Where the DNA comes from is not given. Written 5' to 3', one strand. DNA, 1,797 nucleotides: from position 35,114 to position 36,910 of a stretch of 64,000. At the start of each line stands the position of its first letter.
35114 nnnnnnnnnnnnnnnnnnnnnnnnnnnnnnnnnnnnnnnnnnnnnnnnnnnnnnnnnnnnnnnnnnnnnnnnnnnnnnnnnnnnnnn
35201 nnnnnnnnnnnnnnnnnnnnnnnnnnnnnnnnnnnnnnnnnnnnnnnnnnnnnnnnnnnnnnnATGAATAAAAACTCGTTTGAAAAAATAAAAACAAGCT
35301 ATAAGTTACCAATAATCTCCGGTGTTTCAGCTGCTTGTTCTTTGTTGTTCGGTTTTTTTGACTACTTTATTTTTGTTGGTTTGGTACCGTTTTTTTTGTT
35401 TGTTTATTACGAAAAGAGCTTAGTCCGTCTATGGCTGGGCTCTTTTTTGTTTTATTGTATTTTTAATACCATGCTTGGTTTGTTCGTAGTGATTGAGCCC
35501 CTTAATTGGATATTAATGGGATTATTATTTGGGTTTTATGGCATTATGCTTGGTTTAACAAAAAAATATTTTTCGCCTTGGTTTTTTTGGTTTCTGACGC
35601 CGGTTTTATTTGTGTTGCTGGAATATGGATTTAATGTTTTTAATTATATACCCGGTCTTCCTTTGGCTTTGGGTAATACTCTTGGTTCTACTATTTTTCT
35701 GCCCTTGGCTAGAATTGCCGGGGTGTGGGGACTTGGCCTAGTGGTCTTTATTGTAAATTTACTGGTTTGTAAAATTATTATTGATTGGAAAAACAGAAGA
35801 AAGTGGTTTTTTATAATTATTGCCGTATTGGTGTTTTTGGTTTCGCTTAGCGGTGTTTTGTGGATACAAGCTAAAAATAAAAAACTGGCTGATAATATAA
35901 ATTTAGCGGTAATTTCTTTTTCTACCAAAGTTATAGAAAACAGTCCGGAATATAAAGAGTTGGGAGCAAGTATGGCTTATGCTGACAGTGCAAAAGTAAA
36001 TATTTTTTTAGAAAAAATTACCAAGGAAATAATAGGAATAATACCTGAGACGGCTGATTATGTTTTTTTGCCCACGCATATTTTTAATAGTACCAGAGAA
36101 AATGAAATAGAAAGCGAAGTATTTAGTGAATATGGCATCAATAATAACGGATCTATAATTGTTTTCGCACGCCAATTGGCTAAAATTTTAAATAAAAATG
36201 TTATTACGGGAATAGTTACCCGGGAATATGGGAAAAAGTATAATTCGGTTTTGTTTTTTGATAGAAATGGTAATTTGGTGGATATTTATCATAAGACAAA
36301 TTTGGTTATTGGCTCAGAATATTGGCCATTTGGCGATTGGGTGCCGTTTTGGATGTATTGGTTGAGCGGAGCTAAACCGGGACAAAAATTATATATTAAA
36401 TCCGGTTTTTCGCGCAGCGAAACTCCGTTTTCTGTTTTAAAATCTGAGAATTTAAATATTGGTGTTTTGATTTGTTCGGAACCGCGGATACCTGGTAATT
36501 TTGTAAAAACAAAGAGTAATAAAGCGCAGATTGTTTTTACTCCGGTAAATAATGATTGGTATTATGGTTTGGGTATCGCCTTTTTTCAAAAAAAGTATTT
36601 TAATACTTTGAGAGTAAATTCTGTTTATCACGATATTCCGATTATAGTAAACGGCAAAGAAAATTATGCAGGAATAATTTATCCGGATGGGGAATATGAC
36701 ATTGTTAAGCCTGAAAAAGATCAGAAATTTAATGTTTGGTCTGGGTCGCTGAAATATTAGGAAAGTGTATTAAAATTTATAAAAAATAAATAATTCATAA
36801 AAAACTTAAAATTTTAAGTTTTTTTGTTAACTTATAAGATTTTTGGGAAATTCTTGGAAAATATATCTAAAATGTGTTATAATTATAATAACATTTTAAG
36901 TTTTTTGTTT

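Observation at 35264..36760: Lnt-like membrane CN-hydrolase translationally coupled to the giant gene, with the first catalytic Glu apparently replaced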

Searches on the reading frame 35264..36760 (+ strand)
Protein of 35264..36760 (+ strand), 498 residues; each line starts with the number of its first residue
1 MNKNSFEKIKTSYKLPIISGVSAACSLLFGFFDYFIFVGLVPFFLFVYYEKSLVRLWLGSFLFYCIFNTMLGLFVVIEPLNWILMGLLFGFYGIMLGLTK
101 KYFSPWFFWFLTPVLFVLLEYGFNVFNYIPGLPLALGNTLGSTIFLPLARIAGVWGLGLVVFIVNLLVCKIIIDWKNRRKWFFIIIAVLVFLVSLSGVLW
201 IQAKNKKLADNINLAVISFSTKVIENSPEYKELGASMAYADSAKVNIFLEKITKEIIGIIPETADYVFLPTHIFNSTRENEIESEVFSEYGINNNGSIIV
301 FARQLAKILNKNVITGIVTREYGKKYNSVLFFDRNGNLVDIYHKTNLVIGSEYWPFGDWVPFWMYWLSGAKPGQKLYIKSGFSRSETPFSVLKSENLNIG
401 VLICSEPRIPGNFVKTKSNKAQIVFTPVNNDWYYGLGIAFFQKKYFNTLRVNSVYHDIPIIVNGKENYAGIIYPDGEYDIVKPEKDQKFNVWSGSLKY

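Call 5: search_protein_families(library=pfam, proteins=[window:35264-36760:+], max_evalue=0.01)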
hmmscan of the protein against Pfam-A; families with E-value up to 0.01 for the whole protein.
window:35264-36760:+ (498 aa): 3 families
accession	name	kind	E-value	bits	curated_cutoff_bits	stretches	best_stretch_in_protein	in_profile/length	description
PF00795.27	CN_hydrolase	-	6e-14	52.4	23.2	1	260-435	38-179/256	Carbon-nitrogen hydrolase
PF20154.4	LNT_N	-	0.00029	21.5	27.1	1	20-167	2-159/159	Apolipoprotein N-acyltransferase N-terminal domain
PF13567.11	DUF4131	-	0.0098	16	31.6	1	155-229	5-78/165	Domain of unknown function (DUF4131)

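Call 6: search_protein_families(library=ncbifam, proteins=[window:35264-36760:+], max_evalue=0.01)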
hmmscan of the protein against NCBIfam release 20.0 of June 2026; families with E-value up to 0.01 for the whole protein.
window:35264-36760:+ (498 aa): 2 families
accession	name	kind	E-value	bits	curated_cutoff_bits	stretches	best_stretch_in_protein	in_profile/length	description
TIGR00546.1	lnt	equivalog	3.6e-24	85.7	132.9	1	57-477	12-394/395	apolipoprotein N-acyltransferase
TIGR03381.1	agmatine_aguB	equivalog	0.00018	20.9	410.25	1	250-353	19-122/279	N-carbamoylputrescine amidase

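Call 7: search_solved_structures(query=window:35264-36760:+, max_evalue=1, show_alignments=3)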
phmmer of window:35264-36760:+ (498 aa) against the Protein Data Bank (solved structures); distinct sequences matched with E-value up to 1: 0.
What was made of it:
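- Tried and rejected: phmmer of the single protein against PDB gave no hit (call 7).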

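Call 8: find_homologous_proteins(query=window:35264-36760:+, max_evalue=0.001)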
Query window:35264-36760:+ (498 aa): 8 proteins with E <= 0.001 among 8000 candidates.
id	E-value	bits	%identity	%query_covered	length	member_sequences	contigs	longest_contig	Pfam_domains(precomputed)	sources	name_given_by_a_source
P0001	0.0e+0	1123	100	100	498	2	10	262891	PF00795.28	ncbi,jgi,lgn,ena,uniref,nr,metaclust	ncbi:hypothetical protein A2331_06670 [Candidatus Falkowbacteria bacterium RIFOXYB2_FULL_34_18]|unir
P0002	8.8e-271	917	87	100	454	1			PF00795.28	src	-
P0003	2.3e-186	639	87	71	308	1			PF00795.28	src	-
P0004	6.4e-181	621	91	66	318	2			-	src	-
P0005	3.3e-171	589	87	66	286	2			-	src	-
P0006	1.1e-163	564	51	100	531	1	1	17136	PF00795.28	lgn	-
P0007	1.7e-157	543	50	100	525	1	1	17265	PF00795.28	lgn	-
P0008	5.3e-138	479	47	100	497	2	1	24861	PF20154.5,PF00795.28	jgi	-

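Call 11: find_encoding_contigs(protein=P0006, flank=10000, max_places=3)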
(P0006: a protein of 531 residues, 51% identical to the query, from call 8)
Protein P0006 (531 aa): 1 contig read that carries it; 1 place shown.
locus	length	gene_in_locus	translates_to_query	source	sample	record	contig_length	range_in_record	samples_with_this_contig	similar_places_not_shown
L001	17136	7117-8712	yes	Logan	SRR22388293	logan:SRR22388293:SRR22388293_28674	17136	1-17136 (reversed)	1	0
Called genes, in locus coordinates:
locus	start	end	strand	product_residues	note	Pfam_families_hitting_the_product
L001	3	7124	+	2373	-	?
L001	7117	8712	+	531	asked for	PF00795:CN_hydrolase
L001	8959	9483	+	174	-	-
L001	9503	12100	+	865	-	PF19590:TrbL_3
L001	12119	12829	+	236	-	-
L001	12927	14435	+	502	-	-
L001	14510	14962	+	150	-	PF12666:PrgI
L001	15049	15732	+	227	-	PF26593:TraC-like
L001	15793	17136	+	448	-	?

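Call 12: find_encoding_contigs(protein=P0008, flank=10000, max_places=3)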
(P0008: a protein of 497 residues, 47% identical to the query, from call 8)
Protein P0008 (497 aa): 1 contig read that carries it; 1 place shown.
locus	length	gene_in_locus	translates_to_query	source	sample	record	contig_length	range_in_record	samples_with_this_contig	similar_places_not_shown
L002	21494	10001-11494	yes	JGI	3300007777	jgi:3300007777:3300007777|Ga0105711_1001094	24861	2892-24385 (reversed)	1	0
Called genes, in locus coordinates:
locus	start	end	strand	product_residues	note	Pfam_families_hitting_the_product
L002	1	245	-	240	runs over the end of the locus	?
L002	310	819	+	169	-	-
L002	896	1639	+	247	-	-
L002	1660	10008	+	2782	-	PF02018:CBM_4_9 (weak)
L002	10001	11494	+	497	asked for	PF20154:LNT_N (weak), PF00795:CN_hydrolase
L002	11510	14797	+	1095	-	PF05345:He_PIG (weak), PF13385:Laminin_G_3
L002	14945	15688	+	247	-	-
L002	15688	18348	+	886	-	-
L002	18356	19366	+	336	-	-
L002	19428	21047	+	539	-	-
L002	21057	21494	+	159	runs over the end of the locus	PF12666:PrgI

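Call 17: search_protein_representatives(protein=window:35264-36760:+)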
Query: 498 residues. Proteins with E-value up to 0.001 (for the whole library): 317; up to 1e-10: 68; up to 1e-30: 25. The best 150 are listed.
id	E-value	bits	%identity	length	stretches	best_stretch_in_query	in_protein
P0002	2.8e-271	917.0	100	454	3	186-498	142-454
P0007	5.5e-158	543.2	52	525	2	87-498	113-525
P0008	1.7e-138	478.9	47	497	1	1-498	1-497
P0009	7.7e-119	414.1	43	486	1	12-497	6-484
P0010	1.0e-101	357.6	40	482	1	15-496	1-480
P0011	5.4e-64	233.1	33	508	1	17-490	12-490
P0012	3.6e-49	184.2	31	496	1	15-496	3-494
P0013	3.5e-46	174.3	29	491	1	32-479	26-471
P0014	4.9e-46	173.9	32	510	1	27-495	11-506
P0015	1.2e-42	162.7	29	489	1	29-481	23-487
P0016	2.3e-42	161.8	30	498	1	27-492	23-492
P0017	4.3e-41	157.6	27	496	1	17-482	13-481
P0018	9.1e-41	156.5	31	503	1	15-498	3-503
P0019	4.2e-40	154.3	27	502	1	29-497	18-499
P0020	3.2e-39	151.4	29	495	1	30-498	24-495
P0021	5.1e-39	150.7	31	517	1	15-481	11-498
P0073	3.5e-11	58.9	29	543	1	24-450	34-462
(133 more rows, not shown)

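Call 30: find_related_loci(query=A4, collection=genome_contigs, flank=10000)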
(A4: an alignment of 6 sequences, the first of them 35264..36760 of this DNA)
Query A4 (498 aa) in genome_contigs; peptide patterns used: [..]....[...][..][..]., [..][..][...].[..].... (x = any residue, [..] = any of these).
197 stretches matched a pattern; 3 encode a relative of the query (tblastn E <= 1e-3); 3 distinct loci.
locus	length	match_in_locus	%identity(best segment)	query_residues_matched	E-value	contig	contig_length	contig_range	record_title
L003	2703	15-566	49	312-497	4e-51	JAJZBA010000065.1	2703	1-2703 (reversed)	MAG: bacterium isolate HSP1.bin6 NODE_24605_length_2703_cov_1.696040, whole genome shotgun sequence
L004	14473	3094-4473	30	15-498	3e-47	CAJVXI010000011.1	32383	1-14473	TPA_asm: uncultured bacterium isolate DRR093005_bin.15_MetaBAT_v2.12.1_MAG genome assembly, contig: NODE_658_length_3238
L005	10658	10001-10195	40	282-347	1e-5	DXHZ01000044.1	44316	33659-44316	MAG TPA_asm: Candidatus Avanaerovorax faecigallinarum isolate Gambia13-1450 Gambia13__C59071_L44316_SAMN16086523, whole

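Call 31: find_encoding_contigs(protein=P0009, flank=10000, max_places=2)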
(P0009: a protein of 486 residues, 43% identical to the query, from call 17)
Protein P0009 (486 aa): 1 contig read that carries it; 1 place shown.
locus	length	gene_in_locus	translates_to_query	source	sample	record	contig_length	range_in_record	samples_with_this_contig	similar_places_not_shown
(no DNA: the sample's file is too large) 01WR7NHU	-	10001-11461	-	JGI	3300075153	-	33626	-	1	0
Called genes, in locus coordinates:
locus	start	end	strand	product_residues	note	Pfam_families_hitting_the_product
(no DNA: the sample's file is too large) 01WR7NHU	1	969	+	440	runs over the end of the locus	?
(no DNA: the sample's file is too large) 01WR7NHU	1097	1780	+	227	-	PF18884:TSP3_bac (faint)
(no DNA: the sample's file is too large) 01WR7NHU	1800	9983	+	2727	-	PF02018:CBM_4_9 (faint)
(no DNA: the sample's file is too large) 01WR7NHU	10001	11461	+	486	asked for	PF20154:LNT_N, PF00795:CN_hydrolase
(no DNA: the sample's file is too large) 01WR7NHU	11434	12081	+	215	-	-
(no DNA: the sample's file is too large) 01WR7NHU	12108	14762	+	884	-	-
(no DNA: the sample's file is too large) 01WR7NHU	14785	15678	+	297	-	-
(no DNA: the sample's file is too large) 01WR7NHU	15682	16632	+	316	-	PF00294:PfkB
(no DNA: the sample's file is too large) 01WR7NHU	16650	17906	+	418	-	PF05221:AdoHcyase, PF00670:AdoHcyase_NAD, PF02826:2-Hacid_dh_C (weak), PF07991:KARI_N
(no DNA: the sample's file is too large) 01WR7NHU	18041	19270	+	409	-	PF00438:S-AdoMet_synt_N, PF02772:S-AdoMet_synt_M, PF02773:S-AdoMet_synt_C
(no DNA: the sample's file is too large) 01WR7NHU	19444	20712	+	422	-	PF00892:EamA, PF01687:Flavokinase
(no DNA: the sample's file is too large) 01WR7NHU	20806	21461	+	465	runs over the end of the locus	-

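Call 32: find_encoding_contigs(protein=P0012, flank=10000, max_places=2)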
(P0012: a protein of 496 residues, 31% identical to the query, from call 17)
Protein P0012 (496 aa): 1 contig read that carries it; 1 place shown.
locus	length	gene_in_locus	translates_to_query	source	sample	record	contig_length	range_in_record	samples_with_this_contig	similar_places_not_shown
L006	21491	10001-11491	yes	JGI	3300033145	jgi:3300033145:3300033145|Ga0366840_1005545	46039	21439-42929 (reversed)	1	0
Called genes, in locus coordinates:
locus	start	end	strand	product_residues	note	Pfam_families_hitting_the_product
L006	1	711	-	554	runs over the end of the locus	PF05157:MshEN, PF00437:T2SSE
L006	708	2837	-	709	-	PF22745:Nlig-Ia, PF01653:DNA_ligase_aden, PF14520:HHH_5 (faint), PF03120:OB_DNA_ligase, PF03119:DNA_ligase_ZBD (faint), PF12826:HHH_2 (weak), PF00533:BRCT, PF12738:PTCB-BRCT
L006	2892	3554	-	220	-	-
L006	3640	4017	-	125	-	-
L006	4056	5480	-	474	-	PF00133:tRNA-synt_1, PF01406:tRNA-synt_1e, PF09334:tRNA-synt_1g, PF00133:tRNA-synt_1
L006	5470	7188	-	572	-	PF13847:Methyltransf_31 (faint), PF01564:Spermine_synth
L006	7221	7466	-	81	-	-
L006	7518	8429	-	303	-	-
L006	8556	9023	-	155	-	PF02675:AdoMet_dc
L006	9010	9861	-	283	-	PF01887:SAM_HAT_N, PF20257:SAM_HAT_C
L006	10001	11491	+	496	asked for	PF20154:LNT_N, PF00795:CN_hydrolase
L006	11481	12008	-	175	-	PF13807:GNVR (weak)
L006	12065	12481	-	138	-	PF02706:Wzz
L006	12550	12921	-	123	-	PF05635:23S_rRNA_IVP, PF22296:bAvd (weak)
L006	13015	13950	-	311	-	PF02397:Bac_transf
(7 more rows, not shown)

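Call 33: find_encoding_contigs(protein=P0010, flank=10000, max_places=2)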
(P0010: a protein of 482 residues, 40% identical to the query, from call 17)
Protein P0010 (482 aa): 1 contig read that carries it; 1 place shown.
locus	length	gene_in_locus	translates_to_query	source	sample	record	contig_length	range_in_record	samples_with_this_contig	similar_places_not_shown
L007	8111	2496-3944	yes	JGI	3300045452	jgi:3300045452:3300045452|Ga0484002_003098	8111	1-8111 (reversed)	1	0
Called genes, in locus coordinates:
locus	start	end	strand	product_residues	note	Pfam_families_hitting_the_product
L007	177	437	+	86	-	-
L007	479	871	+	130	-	-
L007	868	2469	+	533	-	PF01564:Spermine_synth, PF13847:Methyltransf_31 (weak)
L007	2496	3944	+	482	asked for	PF00795:CN_hydrolase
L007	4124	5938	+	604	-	PF04675:DNA_ligase_A_N, PF01068:DNA_ligase_A_M, PF09414:RNA_ligase (weak), PF04679:DNA_ligase_A_C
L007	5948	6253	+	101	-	PF02686:GatC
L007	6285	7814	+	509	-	PF01425:Amidase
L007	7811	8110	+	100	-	?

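Call 34: find_encoding_contigs(protein=P0011, flank=10000, max_places=2)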
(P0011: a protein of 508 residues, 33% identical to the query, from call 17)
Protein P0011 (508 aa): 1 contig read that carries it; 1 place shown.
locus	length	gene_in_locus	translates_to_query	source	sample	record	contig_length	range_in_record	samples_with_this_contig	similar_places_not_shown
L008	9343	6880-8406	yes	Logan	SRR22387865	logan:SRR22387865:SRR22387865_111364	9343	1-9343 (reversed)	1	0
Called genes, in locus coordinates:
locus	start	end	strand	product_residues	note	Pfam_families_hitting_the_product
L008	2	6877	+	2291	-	?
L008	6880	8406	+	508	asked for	PF00795:CN_hydrolase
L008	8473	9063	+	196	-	-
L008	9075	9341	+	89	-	?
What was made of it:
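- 35264..35271 (+): 8-nt overlap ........: the start codon of the Lnt-like gene lies inside the last codons and stop of the giant gene. No Shine-Dalgarno-like sequence lies upstream. This is a translational-coupling junction. L008 has a 2-nt gap and the P0009 locus a 17-nt gap (calls 31, 34).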

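Call 35: find_encoding_contigs(protein=P0013, flank=10000, max_places=2)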
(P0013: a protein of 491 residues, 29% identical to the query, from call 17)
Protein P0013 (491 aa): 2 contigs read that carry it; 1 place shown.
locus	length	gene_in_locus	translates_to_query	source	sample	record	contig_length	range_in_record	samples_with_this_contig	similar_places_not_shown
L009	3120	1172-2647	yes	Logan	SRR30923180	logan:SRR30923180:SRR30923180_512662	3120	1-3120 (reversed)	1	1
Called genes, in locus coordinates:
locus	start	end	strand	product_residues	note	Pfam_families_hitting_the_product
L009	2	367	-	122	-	?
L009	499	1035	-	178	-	-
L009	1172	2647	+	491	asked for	PF00795:CN_hydrolase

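Call 62: find_encoding_contigs(protein=P0014, flank=10000, max_places=2)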
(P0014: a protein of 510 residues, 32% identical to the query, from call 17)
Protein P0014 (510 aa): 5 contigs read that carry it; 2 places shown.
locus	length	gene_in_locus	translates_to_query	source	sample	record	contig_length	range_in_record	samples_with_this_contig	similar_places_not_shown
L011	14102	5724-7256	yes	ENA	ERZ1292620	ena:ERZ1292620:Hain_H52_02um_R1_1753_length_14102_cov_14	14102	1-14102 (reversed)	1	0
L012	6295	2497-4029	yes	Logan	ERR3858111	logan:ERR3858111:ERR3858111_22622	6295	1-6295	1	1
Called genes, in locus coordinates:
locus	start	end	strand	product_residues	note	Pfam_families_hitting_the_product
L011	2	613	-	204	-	PF00664:ABC_membrane (weak)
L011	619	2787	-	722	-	PF22745:Nlig-Ia, PF01653:DNA_ligase_aden, PF03120:OB_DNA_ligase, PF14520:HHH_5 (weak), PF12826:HHH_2, PF00533:BRCT, PF12738:PTCB-BRCT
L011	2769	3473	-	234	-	PF01308:Chlam_OMP (faint)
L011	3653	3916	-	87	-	-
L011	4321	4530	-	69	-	-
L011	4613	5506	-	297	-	-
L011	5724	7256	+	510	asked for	PF20154:LNT_N (weak), PF00795:CN_hydrolase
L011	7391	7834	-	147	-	-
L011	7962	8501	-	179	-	PF07963:N_methyl (weak)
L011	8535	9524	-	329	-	-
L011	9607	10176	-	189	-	-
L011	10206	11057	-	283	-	PF06750:A24_N_bact, PF01478:Peptidase_A24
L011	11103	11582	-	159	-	PF07963:N_methyl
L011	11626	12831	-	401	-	PF28597:T2SSF_N, PF00482:T2SSF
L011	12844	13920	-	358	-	PF00437:T2SSE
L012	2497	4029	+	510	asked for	PF20154:LNT_N (weak), PF00795:CN_hydrolase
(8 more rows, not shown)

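Call 63: find_encoding_contigs(protein=P0018, flank=10000, max_places=2)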
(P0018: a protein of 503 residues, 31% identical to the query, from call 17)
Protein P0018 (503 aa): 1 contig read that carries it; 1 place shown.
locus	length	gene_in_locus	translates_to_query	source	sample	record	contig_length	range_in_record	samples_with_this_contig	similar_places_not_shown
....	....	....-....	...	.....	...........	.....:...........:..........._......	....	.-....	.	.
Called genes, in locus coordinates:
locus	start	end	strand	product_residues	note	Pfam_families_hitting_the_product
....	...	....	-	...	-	-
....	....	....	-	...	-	-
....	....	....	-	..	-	-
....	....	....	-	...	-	-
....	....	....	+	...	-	-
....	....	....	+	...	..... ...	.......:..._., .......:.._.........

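Call 64: find_related_loci(query=A4, collection=metagenome_contigs, flank=10000)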
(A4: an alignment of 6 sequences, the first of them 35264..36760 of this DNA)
Query A4 (498 aa) in metagenome_contigs; peptide patterns used: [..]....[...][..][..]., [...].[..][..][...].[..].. (x = any residue, [..] = any of these).
400 stretches matched a pattern; 2 encode a relative of the query (tblastn E <= 1e-3); 2 distinct loci.
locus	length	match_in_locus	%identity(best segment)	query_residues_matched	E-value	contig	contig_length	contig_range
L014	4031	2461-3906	40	15-497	2e-109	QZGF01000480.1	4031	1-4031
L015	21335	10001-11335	23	30-477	2e-14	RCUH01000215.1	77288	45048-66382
